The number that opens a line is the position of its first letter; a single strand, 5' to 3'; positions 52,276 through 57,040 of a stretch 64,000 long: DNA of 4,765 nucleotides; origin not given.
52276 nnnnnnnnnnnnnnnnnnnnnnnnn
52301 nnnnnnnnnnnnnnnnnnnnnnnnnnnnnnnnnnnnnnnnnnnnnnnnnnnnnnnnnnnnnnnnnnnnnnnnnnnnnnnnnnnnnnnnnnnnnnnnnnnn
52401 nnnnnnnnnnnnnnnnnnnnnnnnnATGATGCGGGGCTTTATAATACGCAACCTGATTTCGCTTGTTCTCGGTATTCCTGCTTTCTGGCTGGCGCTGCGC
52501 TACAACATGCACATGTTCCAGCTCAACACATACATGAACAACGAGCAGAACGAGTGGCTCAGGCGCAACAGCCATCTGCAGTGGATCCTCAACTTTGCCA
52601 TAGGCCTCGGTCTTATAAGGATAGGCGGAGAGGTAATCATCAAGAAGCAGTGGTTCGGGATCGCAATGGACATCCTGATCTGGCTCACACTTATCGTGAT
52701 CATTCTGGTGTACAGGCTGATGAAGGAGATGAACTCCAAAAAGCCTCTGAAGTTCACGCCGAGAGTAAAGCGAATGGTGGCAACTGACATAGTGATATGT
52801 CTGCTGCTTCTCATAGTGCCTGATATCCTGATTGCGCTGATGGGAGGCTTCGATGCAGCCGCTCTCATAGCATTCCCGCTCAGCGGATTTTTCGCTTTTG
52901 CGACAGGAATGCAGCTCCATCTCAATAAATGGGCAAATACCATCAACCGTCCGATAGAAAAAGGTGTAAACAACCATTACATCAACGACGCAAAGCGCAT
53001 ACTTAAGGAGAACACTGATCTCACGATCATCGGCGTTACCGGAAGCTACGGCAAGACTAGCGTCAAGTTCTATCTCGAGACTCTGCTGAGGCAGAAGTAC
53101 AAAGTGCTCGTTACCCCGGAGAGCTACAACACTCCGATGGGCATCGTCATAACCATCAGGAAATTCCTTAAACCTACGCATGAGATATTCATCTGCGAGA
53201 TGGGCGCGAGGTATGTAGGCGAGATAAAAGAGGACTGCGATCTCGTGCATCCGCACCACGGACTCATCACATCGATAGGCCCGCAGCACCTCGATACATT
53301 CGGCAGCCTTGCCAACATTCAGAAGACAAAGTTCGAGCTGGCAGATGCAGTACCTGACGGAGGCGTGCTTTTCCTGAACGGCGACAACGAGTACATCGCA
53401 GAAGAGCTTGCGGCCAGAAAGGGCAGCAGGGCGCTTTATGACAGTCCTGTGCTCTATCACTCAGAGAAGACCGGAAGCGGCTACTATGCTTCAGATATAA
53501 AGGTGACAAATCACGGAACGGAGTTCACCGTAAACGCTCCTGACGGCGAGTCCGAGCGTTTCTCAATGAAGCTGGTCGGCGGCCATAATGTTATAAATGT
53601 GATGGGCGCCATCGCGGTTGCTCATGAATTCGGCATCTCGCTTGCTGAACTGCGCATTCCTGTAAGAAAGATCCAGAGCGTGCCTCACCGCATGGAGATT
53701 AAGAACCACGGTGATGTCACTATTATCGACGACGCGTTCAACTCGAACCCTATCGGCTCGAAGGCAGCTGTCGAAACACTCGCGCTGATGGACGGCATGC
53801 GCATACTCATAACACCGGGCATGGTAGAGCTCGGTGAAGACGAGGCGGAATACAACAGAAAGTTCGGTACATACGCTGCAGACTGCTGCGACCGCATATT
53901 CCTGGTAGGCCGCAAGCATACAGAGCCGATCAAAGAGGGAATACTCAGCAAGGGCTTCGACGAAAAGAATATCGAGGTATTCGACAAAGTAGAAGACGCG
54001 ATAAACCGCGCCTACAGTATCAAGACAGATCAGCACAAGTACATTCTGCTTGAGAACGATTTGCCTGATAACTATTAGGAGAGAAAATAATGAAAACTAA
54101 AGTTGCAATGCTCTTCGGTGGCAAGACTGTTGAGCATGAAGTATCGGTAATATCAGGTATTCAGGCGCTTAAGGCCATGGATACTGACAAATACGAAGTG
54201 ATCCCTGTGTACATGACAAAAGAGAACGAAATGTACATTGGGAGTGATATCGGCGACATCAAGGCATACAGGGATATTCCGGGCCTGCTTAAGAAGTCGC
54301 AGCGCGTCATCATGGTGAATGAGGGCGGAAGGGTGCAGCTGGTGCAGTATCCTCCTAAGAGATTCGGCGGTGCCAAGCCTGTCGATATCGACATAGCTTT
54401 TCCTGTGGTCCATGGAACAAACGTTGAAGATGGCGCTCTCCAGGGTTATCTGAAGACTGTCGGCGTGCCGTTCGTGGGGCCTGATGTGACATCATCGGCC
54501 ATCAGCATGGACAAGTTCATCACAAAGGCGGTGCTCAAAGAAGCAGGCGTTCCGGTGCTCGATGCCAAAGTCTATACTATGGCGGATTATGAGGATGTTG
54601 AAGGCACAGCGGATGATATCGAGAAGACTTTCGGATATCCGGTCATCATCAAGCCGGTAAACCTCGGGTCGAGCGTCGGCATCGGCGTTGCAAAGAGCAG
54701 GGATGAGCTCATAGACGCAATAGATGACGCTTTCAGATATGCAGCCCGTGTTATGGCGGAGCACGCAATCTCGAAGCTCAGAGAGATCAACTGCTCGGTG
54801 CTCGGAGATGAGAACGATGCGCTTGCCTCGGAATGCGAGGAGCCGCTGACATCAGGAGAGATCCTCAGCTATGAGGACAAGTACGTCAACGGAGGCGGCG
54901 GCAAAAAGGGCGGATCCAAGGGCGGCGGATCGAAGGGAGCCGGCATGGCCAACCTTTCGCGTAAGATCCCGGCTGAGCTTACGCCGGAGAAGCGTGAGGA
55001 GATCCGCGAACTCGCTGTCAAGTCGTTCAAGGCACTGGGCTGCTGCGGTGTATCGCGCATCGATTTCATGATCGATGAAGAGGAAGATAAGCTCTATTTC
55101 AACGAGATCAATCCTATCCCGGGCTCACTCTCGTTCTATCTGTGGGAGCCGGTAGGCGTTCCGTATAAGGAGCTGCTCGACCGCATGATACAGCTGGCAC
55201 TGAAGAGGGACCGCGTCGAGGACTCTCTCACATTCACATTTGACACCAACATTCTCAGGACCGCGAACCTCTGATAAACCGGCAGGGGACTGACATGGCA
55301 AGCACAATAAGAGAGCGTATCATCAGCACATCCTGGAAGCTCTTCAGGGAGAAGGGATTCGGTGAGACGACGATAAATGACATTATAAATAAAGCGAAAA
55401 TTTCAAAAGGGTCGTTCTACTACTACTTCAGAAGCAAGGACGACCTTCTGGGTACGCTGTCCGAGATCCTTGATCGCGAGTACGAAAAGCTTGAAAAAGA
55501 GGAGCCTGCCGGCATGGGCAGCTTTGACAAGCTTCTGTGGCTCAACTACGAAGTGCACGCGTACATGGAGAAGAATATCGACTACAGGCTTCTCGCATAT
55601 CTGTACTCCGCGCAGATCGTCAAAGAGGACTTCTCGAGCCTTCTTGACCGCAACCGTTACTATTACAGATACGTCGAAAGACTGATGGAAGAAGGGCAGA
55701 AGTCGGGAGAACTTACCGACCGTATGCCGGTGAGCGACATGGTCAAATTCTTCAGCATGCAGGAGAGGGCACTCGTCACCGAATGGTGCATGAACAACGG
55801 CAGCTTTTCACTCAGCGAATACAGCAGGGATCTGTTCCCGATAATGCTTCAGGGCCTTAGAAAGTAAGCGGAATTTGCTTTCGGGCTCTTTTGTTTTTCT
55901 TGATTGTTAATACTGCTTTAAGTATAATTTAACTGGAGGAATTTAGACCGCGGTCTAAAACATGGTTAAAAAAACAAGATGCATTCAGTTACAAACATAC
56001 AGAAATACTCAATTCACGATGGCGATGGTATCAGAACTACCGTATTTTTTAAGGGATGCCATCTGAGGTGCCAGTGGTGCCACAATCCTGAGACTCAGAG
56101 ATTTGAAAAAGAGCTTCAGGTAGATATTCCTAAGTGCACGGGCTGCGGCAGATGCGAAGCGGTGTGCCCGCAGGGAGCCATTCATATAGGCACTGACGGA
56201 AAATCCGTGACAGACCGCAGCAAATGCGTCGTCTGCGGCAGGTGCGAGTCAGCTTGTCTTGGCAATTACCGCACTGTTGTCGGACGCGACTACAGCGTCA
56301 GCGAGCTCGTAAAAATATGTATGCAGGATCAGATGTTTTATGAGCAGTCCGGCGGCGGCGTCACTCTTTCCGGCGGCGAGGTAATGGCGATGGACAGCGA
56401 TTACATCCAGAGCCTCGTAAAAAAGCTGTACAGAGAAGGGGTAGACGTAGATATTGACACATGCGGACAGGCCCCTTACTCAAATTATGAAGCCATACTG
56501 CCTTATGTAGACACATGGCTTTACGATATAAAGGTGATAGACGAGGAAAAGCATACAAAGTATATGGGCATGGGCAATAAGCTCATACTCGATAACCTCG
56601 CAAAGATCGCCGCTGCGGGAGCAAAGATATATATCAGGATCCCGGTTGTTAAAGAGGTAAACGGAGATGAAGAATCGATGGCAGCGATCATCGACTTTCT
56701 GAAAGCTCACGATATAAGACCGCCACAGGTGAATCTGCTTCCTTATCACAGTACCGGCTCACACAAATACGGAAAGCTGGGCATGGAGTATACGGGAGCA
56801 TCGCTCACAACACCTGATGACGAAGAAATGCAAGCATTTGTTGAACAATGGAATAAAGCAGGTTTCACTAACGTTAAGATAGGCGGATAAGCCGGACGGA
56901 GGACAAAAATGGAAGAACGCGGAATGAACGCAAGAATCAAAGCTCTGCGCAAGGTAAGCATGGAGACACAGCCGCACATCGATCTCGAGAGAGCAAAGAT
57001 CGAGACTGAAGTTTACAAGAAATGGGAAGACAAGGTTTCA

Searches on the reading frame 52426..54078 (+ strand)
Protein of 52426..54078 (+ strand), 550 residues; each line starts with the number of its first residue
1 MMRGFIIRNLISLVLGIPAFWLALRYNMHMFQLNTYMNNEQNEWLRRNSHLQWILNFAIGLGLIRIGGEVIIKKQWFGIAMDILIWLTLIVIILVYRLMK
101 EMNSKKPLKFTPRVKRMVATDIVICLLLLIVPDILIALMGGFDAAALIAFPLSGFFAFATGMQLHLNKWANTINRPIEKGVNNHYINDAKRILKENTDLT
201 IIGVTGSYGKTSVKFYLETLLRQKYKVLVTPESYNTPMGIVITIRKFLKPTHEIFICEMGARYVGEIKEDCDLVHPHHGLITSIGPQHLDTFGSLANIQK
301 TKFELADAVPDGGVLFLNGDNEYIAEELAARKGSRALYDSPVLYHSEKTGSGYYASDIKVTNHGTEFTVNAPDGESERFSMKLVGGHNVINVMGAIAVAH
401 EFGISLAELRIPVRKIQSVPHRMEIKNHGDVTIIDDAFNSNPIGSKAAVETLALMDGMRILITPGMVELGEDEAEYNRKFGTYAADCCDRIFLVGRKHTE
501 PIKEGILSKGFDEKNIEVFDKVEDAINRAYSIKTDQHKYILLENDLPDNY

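Call 5: search_protein_families(library=ncbifam, proteins=[window:52426-54078:+], max_evalue=0.00001)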
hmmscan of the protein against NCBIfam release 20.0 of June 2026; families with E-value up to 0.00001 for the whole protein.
window:52426-54078:+ (550 aa): 23 families
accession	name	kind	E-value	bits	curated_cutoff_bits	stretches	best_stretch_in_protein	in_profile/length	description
TIGR01143.1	murF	subfamily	9.5e-68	229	288.6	1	191-526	66-388/418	UDP-N-acetylmuramoyl-tripeptide--D-alanyl-D-alanine ligase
NF008896.0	PRK11929.1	equivalog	5.9e-57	193.2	1023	1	184-526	589-926/965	bifunctional UDP-N-acetylmuramoyl-L-alanyl-D-glutamate--2,6-diaminopimelate ligase MurE/UDP-N-acetylmuramoyl-tripeptide--D-alanyl-D-alanine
NF008041.0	PRK10773.1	equivalog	9.1e-51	173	551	1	196-499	97-396/453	UDP-N-acetylmuramoyl-tripeptide--D-alanyl-D-alanine ligase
NF008897.0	PRK11930.1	equivalog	8.1e-40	136.6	804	1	195-542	103-438/822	bifunctional UDP-N-acetylmuramoyl-tripeptide:D-alanyl-D-alanine ligase/alanine racemase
NF010693.0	PRK14093.1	equivalog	1.7e-29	102.9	544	1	188-495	97-408/479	UDP-N-acetylmuramoylalanyl-D-glutamyl-2,6-diaminopimelate--D-alanyl-D-alanine ligase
NF001126.0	PRK00139.1-4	equivalog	2.9e-23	82.2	373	1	278-439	196-351/486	UDP-N-acetylmuramoyl-L-alanyl-D-glutamate--2,6-diaminopimelate ligase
NF053645.1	pMurC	equivalog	1.1e-18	67.2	560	1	352-453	287-386/492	pseudomurein biosynthesis peptide ligase pMurC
TIGR01085.1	murE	subfamily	1.3e-18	67.2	257.3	1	278-436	180-338/472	UDP-N-acetylmuramyl-tripeptide synthetase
TIGR01082.1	murC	equivalog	1.5e-18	67.1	335.1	1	252-436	149-322/449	UDP-N-acetylmuramate--L-alanine ligase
TIGR01087.1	murD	equivalog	1.2e-16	60.8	211.95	1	194-535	99-409/441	UDP-N-acetylmuramoyl-L-alanine--D-glutamate ligase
NF001124.0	PRK00139.1-2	equivalog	3e-15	55.9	476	1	279-492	202-409/500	UDP-N-acetylmuramoyl-L-alanyl-D-glutamate--2,6-diaminopimelate ligase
NF001123.0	PRK00139.1-1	equivalog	1.8e-12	46.7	586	1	195-436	103-355/493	UDP-N-acetylmuramoyl-L-alanyl-D-glutamate--2,6-diaminopimelate ligase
NF033197.0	F430_CfbE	equivalog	5.6e-12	45.3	250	1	373-459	256-340/430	coenzyme F430 synthase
TIGR02068.2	cya_phycin_syn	equivalog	1.7e-11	42.9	850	1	279-540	568-845/862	cyanophycin synthetase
TIGR01081.1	mpl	equivalog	1.1e-10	41.2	388.7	1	275-453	176-344/448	UDP-N-acetylmuramate:L-alanyl-gamma-D-glutamyl-meso-diaminopimelate ligase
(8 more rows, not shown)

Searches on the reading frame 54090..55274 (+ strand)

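Call 5: search_protein_families(library=ncbifam, proteins=[window:54090-55274:+], max_evalue=0.00001)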
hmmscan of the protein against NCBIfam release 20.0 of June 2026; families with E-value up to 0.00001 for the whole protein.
window:54090-55274:+ (394 aa): 54 families (the best 25 are shown)
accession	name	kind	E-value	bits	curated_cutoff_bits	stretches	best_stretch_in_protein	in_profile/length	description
NF002528.0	PRK01966.1-4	subfamily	8.5e-91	304.5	262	2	2-268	4-271/366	D-alanine--D-alanine ligase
TIGR01205.1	D_ala_D_alaTIGR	subfamily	1.7e-80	270.4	245.65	2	4-268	1-231/318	D-alanine--D-alanine ligase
NF002526.0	PRK01966.1-2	equivalog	2.4e-76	257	449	2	1-268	2-261/362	D-alanine--D-alanine ligase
NF002525.0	PRK01966.1-1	equivalog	2e-75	254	457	1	1-381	2-361/364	D-alanine--D-alanine ligase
NF002527.0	PRK01966.1-3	equivalog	1.8e-65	221.3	310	2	1-267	1-241/332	D-alanine--D-alanine ligase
NF000091.3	D_ala_D_ser_VanG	exception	3.6e-64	216.8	495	2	4-266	2-255/344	D-alanine--D-serine ligase VanG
NF002529.0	PRK01966.1-5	equivalog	4.2e-60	203.5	472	2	1-267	2-249/348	D-alanine--D-alanine ligase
NF002378.0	PRK01372.1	subfamily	8e-59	198.8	243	3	95-269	54-216/305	D-alanine--D-alanine ligase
NF000206.1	D_ala_D_lac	equivalog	8e-57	192.8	550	1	2-372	3-342/342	D-alanine--(R)-lactate ligase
NF000207.3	D_ala_D_ser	equivalog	1e-56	192.5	520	2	4-265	2-250/342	D-alanine--D-serine ligase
NF011168.0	PRK14570.1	equivalog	5e-56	190.6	505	1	1-372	1-348/364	D-alanyl-alanine synthetase A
NF012215.1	D_ala_D_lac_VanD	exception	1.4e-50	172.6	700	1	2-373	3-343/343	D-alanine--(R)-lactate ligase VanD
NF012217.1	D_ala_D_lac_VanA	exception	7e-49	166.9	775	1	100-372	91-342/343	D-alanine--(R)-lactate ligase VanA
NF011171.0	PRK14573.1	equivalog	7.6e-48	163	1015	1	99-373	526-789/809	bifunctional UDP-N-acetylmuramate--L-alanine ligase/D-alanine--D-alanine ligase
NF000372.1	D_ala_D_lac_VanI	exception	1.7e-47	162.4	700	1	2-371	3-341/341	D-alanine--(R)-lactate ligase VanI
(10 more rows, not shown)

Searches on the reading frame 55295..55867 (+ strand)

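Call 5: search_protein_families(library=ncbifam, proteins=[window:55295-55867:+], max_evalue=0.00001)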
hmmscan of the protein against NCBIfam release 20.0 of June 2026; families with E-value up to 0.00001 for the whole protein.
window:55295-55867:+ (190 aa): 14 families
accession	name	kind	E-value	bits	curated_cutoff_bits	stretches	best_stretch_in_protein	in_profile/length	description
NF053878.1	FATransRegFadRBac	equivalog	2e-15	57.1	200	1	7-189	6-189/190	fatty acid metabolism transcriptional regulator FadR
NF041196.1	ScbR_bind_reg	equivalog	1.8e-13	51.1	150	1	5-155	7-156/191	ScbR family autoregulator-binding transcription factor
NF037937.1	septum_RefZ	equivalog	1.4e-11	44.7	180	1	6-146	1-144/195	forespore capture DNA-binding protein RefZ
NF051457.1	acryl_TF_AcuR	equivalog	2.8e-11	43.1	247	1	4-51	17-64/204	acrylate utilization transcriptional regulator AcuR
NF051852.1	efflux_TF_MtrR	exception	2.2e-10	40.6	280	1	4-189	10-202/205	multidrug efflux system transcriptional repressor MtrR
NF007949.0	PRK10668.1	equivalog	9.6e-10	38.3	271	1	2-72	9-79/216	multidrug efflux transporter transcriptional repressor AcrR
NF058643.1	TranRegCurRPseudo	equivalog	3e-09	36.8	300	1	5-63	8-66/193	TetR family transcriptional repressor CurR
NF007430.0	PRK09975.1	equivalog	4.1e-09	35.9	274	1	4-175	11-188/220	acrEF/envCD operon transcriptional regulator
TIGR03384.1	betaine_BetI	equivalog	3.2e-08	33.5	201.3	1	3-59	7-64/189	choline-binding transcriptional repressor BetI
TIGR03968.1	mycofact_TetR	equivalog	5.3e-08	32.7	224.9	1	3-52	8-57/190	mycofactocin system transcriptional regulator MftR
NF001978.0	PRK00767.1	equivalog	9.7e-07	28.8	118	1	5-65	10-71/197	transcriptional regulator BetI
TIGR02366.1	DHAK_reg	equivalog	2.2e-06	27.8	129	0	3-117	1-106/176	dihydroxyacetone kinase transcriptional activator DhaS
NF053516.1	TranRepPrsAVib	equivalog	3.6e-06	26.9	300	1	4-60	6-63/208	TetR family transcriptional repressor PsrA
NF033703.1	transcr_KstR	equivalog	9.4e-06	25.3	280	0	6-94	9-98/185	cholesterol catabolism transcriptional regulator KstR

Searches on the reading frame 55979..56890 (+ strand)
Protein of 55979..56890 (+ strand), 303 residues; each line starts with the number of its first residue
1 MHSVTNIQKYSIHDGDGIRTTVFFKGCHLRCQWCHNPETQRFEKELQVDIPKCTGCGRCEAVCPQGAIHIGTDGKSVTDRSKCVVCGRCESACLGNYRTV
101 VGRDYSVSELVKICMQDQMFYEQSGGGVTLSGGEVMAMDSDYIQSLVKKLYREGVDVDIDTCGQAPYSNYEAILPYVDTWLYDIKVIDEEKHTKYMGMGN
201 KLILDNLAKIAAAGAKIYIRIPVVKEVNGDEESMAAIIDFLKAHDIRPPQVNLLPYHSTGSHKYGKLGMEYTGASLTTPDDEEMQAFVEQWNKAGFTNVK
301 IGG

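Call 10: search_protein_families(library=ncbifam, proteins=[window:55979-56890:+], max_evalue=1e-10)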
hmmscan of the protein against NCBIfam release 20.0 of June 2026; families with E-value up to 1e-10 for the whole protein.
window:55979-56890:+ (303 aa): 13 families
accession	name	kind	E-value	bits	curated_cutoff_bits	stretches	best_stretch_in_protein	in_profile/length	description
NF043069.1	T4HPD_activ_SAM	equivalog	3.7e-129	430.4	425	1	2-303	2-299/299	trans-4-hydroxy-L-proline dehydratase activase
TIGR02494.1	PFLE_PFLC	subfamily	1.8e-100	336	174.35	1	4-293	1-291/293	glycyl-radical enzyme activating protein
NF048010.1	SfplDhtActHpsHDes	equivalog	3.5e-85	285.4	430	1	4-287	8-294/298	(2S)-3-sulfopropanediol dehydratase activating enzyme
TIGR04395.1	cutC_activ_rSAM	equivalog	1e-80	271.3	360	1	4-293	7-298/309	choline TMA-lyase-activating enzyme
NF033719.1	ind_deCO2_activ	equivalog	2.2e-72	243.9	425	1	4-293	3-295/302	indoleacetate decarboxylase activase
TIGR04003.1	rSAM_BssD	equivalog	6.2e-72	242.4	496.45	1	4-303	3-308/314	[benzylsuccinate synthase]-activating enzyme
NF033717.2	HPDL_rSAM_activ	equivalog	1.5e-67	228.1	420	1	4-289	6-294/311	4-hydroxyphenylacetate decarboxylase activase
NF048008.1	SfplDhtActHpfHKleb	equivalog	2e-67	227.7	500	1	4-290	2-291/308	(2S)-3-sulfopropanediol dehydratase activating enzyme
NF007483.0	PRK10076.1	equivalog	9.5e-60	202.2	326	2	77-303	67-292/292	[formate-C-acetyltransferase]-activating enzyme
TIGR04041.1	activase_YjjW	hypoth_equivalog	1.2e-47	162.7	250.2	1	3-300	3-274/276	YjjW family glycine radical enzyme activase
TIGR02493.1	PFLA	equivalog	2.8e-45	154.5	231.75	1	97-290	38-231/235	pyruvate formate-lyase-activating protein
NF008356.0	PRK11145.1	equivalog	1.7e-38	132.3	375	1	96-289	42-235/246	pyruvate formate lyase 1-activating protein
TIGR02495.1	NrdG2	equivalog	5.7e-17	61.7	131.15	0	127-244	65-183/193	anaerobic ribonucleoside-triphosphate reductase activating protein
